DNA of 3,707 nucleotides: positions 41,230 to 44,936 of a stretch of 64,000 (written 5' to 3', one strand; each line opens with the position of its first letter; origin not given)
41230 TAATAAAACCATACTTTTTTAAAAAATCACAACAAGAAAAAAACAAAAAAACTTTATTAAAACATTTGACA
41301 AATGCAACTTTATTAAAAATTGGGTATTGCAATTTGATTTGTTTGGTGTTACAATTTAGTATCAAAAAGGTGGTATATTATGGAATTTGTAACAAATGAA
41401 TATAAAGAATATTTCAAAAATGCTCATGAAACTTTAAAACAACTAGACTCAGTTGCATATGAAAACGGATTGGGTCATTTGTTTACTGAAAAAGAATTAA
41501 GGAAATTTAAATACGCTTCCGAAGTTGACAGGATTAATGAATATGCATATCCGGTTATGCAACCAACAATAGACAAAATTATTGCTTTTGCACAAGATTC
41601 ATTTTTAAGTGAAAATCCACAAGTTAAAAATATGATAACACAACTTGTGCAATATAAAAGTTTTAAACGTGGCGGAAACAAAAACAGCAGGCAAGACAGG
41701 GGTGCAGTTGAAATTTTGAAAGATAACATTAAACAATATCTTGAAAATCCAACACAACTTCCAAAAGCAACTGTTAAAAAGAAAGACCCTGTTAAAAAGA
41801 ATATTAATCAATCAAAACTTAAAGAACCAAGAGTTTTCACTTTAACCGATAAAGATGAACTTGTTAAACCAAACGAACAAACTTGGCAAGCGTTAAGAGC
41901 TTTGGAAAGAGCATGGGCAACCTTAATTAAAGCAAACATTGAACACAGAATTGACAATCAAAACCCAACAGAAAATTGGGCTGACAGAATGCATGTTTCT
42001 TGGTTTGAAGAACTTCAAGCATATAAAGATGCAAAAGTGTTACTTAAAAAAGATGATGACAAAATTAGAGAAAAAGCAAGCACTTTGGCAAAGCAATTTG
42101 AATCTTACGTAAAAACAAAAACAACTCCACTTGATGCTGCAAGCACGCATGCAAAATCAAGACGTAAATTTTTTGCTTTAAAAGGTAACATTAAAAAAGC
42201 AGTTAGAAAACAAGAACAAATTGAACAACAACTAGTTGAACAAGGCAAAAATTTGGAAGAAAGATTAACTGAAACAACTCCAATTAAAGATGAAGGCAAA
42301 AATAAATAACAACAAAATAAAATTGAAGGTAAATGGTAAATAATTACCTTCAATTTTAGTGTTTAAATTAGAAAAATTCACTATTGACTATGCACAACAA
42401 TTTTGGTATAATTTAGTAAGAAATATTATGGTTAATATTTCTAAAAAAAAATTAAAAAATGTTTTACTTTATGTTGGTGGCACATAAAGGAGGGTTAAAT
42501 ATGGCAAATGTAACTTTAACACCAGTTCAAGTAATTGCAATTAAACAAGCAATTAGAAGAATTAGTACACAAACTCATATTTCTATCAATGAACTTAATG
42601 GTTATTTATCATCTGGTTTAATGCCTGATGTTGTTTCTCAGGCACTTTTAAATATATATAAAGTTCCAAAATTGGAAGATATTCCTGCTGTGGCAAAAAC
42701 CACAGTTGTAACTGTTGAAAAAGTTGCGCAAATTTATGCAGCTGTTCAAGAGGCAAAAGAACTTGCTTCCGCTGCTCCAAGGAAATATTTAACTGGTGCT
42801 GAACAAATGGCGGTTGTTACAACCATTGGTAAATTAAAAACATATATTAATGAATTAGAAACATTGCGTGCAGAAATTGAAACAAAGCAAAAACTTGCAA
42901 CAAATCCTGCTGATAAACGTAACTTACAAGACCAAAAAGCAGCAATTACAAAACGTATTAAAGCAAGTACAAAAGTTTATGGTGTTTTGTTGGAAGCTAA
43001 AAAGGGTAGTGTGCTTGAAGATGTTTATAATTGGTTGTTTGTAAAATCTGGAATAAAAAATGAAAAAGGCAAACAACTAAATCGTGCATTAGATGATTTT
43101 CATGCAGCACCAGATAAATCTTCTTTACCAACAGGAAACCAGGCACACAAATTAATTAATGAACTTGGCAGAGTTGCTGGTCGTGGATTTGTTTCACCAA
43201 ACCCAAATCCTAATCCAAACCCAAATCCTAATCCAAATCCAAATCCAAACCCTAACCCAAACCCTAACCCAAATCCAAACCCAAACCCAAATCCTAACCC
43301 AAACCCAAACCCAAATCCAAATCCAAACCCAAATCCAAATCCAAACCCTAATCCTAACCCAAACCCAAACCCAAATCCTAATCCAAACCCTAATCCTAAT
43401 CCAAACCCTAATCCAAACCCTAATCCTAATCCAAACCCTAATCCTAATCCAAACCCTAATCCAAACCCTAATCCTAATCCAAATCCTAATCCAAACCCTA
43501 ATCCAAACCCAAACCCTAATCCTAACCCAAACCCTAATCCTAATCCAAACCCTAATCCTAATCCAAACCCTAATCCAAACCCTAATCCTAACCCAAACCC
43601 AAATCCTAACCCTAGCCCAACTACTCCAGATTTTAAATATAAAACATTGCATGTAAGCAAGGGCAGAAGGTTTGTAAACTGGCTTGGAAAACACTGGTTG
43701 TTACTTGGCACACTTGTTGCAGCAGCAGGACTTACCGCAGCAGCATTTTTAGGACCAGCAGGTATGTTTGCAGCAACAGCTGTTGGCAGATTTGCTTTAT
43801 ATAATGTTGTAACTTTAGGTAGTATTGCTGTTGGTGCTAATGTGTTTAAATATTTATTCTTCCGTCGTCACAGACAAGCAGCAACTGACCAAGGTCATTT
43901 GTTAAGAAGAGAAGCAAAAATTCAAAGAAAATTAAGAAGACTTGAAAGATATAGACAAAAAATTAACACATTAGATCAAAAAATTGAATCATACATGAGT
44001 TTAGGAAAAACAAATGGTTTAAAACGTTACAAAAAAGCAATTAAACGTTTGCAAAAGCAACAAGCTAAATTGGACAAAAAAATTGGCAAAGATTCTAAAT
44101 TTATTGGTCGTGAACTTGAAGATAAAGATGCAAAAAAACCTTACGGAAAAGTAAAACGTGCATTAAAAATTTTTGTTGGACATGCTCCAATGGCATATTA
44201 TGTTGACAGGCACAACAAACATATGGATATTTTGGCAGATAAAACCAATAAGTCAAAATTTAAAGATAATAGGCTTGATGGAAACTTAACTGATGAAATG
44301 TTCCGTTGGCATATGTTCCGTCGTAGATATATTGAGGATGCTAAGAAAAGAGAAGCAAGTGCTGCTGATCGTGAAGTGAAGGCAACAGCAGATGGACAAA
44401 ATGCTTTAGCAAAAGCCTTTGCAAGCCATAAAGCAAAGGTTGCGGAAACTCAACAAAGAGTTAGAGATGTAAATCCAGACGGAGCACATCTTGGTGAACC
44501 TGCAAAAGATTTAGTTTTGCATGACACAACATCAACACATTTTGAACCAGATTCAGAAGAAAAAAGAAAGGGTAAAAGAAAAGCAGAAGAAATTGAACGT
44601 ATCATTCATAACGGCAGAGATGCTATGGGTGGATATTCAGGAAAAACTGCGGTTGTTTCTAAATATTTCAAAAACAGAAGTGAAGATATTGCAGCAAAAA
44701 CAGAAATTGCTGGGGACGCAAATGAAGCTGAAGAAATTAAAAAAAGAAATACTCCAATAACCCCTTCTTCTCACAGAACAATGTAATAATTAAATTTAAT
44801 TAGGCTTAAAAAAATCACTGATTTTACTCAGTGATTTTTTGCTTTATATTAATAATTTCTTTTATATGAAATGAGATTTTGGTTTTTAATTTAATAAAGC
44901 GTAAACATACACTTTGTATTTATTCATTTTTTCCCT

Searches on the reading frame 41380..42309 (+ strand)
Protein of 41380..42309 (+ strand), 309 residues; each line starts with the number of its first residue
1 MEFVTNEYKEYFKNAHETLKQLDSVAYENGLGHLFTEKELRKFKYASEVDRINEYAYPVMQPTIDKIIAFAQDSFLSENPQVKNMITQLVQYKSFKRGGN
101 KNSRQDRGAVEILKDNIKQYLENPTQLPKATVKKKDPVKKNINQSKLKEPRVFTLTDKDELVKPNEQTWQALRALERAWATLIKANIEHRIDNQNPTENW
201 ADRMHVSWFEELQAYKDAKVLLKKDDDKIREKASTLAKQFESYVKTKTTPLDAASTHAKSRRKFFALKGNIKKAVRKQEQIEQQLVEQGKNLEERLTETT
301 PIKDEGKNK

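Call 13: search_protein_families(library=pfam, proteins=[window:41380-42309:+], max_evalue=0.01)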
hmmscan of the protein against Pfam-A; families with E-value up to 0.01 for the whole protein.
window:41380-42309:+ (309 aa): 0 families

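Call 17: find_encoding_contigs(protein=window:41380-42309:+, flank=3000, max_places=6)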
Protein window:41380-42309:+ (309 aa): 13 contigs read that carry it; 6 places shown.
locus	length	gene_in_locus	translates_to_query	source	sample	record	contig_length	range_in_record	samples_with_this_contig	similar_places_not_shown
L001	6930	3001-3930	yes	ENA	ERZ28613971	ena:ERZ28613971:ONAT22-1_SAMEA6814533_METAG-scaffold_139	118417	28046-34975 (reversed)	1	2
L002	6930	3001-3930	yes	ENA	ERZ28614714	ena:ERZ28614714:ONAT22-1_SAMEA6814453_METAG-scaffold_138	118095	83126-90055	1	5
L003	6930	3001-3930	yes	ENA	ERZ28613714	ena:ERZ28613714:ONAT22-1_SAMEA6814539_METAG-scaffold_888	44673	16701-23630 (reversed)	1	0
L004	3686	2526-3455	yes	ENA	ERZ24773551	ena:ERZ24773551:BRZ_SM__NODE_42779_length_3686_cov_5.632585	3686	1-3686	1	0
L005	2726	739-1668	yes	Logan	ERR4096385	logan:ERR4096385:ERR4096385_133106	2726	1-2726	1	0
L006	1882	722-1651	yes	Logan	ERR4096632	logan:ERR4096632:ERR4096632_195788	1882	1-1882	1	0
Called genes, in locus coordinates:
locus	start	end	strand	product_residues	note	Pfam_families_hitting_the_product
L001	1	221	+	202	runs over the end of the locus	PF27462:RecX_N, PF21982:RecX_HTH1, PF02631:RecX_HTH2, PF21981:RecX_HTH3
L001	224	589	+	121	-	PF01648:ACPS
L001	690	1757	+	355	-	-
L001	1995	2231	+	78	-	-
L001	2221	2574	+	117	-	PF02452:PemK_toxin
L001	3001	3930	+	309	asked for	-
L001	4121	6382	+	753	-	-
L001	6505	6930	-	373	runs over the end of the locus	PF13181:TPR_8 (faint)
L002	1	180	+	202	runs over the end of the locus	PF27462:RecX_N, PF21982:RecX_HTH1, PF02631:RecX_HTH2, PF21981:RecX_HTH3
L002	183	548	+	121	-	PF01648:ACPS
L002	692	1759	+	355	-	-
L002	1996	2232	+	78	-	-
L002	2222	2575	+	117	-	PF02452:PemK_toxin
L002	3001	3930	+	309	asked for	-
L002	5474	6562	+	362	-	-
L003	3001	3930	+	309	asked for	-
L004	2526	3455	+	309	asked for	-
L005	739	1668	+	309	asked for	-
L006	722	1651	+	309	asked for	-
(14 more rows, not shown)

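Call 32: find_homologous_proteins(query=window:41380-42309:+)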
Query window:41380-42309:+ (309 aa): 18 proteins with E <= 0.001 among 930 candidates.
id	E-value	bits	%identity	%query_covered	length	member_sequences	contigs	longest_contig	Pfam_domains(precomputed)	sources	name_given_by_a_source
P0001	3.6e-197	672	100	100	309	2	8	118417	-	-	-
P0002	1.0e-196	670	100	100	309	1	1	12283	-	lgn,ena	-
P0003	2.6e-196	669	100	100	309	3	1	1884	-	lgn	-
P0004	3.4e-196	669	99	100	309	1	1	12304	-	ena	-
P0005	5.2e-196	668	100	100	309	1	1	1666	-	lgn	-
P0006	7.1e-194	661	99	100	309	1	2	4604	-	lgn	-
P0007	1.1e-193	660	98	100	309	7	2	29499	-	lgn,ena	-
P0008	1.3e-191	654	97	100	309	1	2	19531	-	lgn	-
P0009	5.6e-173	592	87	100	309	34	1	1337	-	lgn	-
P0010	3.2e-113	396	62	100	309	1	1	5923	-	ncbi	-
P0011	2.8e-111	390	60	100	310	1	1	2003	-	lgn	-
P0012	1.5e-110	388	61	99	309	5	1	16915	-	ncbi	-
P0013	1.0e-108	382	59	98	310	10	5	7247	-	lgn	-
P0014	1.6e-104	368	58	100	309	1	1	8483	-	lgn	-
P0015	3.1e-103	364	56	100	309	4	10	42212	-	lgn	-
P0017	2.4e-75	272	47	100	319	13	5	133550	-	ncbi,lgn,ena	-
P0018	6.2e-52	195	36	99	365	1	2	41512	-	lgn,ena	-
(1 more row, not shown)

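Call 34: find_encoding_contigs(protein=P0012, flank=6000, max_places=3)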
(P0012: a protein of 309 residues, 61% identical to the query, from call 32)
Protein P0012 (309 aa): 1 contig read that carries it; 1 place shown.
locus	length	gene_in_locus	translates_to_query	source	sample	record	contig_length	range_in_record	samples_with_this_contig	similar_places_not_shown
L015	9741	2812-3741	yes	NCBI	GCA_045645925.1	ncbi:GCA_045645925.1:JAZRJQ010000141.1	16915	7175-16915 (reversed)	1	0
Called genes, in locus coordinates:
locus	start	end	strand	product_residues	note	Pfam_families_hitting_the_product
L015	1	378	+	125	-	?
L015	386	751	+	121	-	PF01648:ACPS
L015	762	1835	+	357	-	-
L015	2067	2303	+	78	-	-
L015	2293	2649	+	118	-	PF02452:PemK_toxin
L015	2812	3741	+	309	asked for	-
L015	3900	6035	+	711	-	-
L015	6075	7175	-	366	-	PF00535:Glycos_transf_2 (weak), PF14559:TPR_19 (faint)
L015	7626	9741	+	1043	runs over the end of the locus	PF00133:tRNA-synt_1, PF01406:tRNA-synt_1e (faint), PF09334:tRNA-synt_1g, PF08264:Anticodon_1, PF19302:DUF5915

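Call 35: find_encoding_contigs(protein=P0015, flank=6000, max_places=3)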
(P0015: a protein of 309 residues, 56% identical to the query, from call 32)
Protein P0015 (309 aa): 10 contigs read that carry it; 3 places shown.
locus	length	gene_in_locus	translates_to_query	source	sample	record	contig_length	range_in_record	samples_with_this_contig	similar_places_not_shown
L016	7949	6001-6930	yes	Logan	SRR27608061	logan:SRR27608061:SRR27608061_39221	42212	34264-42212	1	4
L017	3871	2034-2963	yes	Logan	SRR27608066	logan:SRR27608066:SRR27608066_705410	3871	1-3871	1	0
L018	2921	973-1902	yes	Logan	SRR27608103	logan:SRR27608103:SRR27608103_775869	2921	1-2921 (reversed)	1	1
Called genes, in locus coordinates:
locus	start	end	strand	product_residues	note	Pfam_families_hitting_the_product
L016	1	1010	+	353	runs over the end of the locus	-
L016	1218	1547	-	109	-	-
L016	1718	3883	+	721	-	PF13166:AAA_13, PF13304:AAA_21 (faint)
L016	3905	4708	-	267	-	PF13276:HTH_21, PF00665:rve, PF13683:rve_3, PF13333:rve_2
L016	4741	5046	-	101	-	PF01527:HTH_Tnp_1 (weak), PF13384:HTH_23 (weak), PF04218:CENP-B_N (weak), PF13518:HTH_28 (weak)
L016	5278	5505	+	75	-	-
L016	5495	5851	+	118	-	PF02452:PemK_toxin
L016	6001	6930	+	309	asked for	-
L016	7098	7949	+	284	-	?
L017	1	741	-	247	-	?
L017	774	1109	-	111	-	PF01527:HTH_Tnp_1 (weak), PF13384:HTH_23 (faint), PF04218:CENP-B_N (weak), PF13518:HTH_28 (weak)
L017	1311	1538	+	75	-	-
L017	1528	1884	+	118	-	PF02452:PemK_toxin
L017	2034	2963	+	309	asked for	-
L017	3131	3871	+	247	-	?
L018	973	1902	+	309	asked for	-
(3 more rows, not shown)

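Call 36: find_encoding_contigs(protein=P0017, flank=6000, max_places=3)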
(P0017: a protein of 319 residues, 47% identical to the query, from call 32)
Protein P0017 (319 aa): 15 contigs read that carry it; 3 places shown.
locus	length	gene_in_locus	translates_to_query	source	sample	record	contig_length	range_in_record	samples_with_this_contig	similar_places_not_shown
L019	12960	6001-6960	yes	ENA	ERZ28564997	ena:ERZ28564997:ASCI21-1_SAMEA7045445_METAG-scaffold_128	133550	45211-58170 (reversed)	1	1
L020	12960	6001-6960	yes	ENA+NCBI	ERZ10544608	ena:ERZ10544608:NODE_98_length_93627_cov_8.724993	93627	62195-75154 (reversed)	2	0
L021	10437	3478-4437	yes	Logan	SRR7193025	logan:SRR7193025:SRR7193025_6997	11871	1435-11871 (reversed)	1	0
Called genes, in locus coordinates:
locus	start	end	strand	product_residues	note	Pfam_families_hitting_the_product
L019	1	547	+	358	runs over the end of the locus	PF02540:NAD_synthase (weak), PF03054:tRNA_Me_trans, PF06508:QueC (faint), PF20259:tRNA_Me_trans_M, PF20258:tRNA_Me_trans_C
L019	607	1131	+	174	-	PF00293:NUDIX, PF14815:NUDIX_4 (weak)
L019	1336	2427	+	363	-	PF00438:S-AdoMet_synt_N, PF02772:S-AdoMet_synt_M, PF02773:S-AdoMet_synt_C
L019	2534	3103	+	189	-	PF01205:Impact_N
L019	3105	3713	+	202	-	PF27462:RecX_N, PF21982:RecX_HTH1, PF02631:RecX_HTH2, PF21981:RecX_HTH3 (weak)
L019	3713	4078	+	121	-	PF01648:ACPS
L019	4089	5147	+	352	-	-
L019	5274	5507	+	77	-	-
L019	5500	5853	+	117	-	PF02452:PemK_toxin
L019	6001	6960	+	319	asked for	-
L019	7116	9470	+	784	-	-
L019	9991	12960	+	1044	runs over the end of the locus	PF00133:tRNA-synt_1, PF01406:tRNA-synt_1e (faint), PF09334:tRNA-synt_1g, PF08264:Anticodon_1, PF19302:DUF5915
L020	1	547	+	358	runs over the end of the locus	PF02540:NAD_synthase (weak), PF03054:tRNA_Me_trans, PF06508:QueC (faint), PF20259:tRNA_Me_trans_M, PF20258:tRNA_Me_trans_C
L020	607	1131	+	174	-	PF00293:NUDIX, PF14815:NUDIX_4 (weak)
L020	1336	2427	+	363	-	PF00438:S-AdoMet_synt_N, PF02772:S-AdoMet_synt_M, PF02773:S-AdoMet_synt_C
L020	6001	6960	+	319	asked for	-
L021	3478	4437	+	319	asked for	-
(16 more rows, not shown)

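Call 37: find_encoding_contigs(protein=P0018, flank=6000, max_places=3)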
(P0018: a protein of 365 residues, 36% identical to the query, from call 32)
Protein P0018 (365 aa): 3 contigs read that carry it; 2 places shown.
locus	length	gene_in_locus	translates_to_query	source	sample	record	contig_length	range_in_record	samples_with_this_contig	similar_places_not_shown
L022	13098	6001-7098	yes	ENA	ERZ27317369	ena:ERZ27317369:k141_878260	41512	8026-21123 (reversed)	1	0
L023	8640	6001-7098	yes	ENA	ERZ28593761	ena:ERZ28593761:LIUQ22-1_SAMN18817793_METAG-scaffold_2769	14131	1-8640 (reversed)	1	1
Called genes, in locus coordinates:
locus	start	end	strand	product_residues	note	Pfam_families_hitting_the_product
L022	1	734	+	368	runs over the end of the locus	PF02073:Peptidase_M29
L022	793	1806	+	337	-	PF00044:Gp_dh_N, PF02800:Gp_dh_C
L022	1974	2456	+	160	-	-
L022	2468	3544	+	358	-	PF02540:NAD_synthase (weak), PF03054:tRNA_Me_trans, PF20259:tRNA_Me_trans_M, PF20258:tRNA_Me_trans_C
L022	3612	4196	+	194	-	PF01205:Impact_N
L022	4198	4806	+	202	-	PF27462:RecX_N, PF21982:RecX_HTH1, PF02631:RecX_HTH2, PF21981:RecX_HTH3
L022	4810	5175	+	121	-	PF01648:ACPS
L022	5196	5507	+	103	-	-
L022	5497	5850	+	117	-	PF02452:PemK_toxin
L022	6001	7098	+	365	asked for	-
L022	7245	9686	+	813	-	-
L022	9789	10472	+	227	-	PF00849:PseudoU_synth_2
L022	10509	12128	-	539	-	PF00118:Cpn60_TCP1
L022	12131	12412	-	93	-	PF00166:Cpn10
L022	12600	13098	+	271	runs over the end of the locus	-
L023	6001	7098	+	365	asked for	-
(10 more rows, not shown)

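Call 44: find_encoding_contigs(protein=P0009, flank=3000, max_places=4)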
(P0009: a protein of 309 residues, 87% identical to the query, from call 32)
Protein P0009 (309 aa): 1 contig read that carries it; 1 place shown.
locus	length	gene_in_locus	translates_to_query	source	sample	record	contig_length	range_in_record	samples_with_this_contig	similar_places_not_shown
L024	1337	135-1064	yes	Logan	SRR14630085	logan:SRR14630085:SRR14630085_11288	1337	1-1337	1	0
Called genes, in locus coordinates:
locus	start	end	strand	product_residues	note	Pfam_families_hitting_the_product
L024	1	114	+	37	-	?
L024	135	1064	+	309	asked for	-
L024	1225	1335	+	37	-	?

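Call 78: find_encoding_contigs(protein=P0008, flank=3000, max_places=3)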
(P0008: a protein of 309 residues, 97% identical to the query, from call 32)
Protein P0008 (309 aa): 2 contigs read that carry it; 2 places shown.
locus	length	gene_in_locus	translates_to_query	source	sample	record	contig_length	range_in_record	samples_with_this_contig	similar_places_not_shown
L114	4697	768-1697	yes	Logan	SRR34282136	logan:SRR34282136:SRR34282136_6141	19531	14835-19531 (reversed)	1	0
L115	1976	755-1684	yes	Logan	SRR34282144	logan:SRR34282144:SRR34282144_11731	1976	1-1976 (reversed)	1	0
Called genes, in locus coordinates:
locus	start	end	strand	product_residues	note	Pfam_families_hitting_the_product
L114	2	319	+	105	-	?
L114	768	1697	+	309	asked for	-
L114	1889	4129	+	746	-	-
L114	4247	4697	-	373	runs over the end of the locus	PF13181:TPR_8 (faint)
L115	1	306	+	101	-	?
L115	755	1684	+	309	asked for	-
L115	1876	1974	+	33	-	?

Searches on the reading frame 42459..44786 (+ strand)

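Call 13: search_protein_families(library=pfam, proteins=[window:42459-44786:+], max_evalue=0.01)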
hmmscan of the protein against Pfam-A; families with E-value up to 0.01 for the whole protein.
window:42459-44786:+ (775 aa): 1 family
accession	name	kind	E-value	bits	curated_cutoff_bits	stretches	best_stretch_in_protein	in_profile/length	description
PF05887.16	Trypan_PARP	-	3.8e-05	24.1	100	1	335-393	59-117/134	Procyclic acidic repetitive protein (PARP)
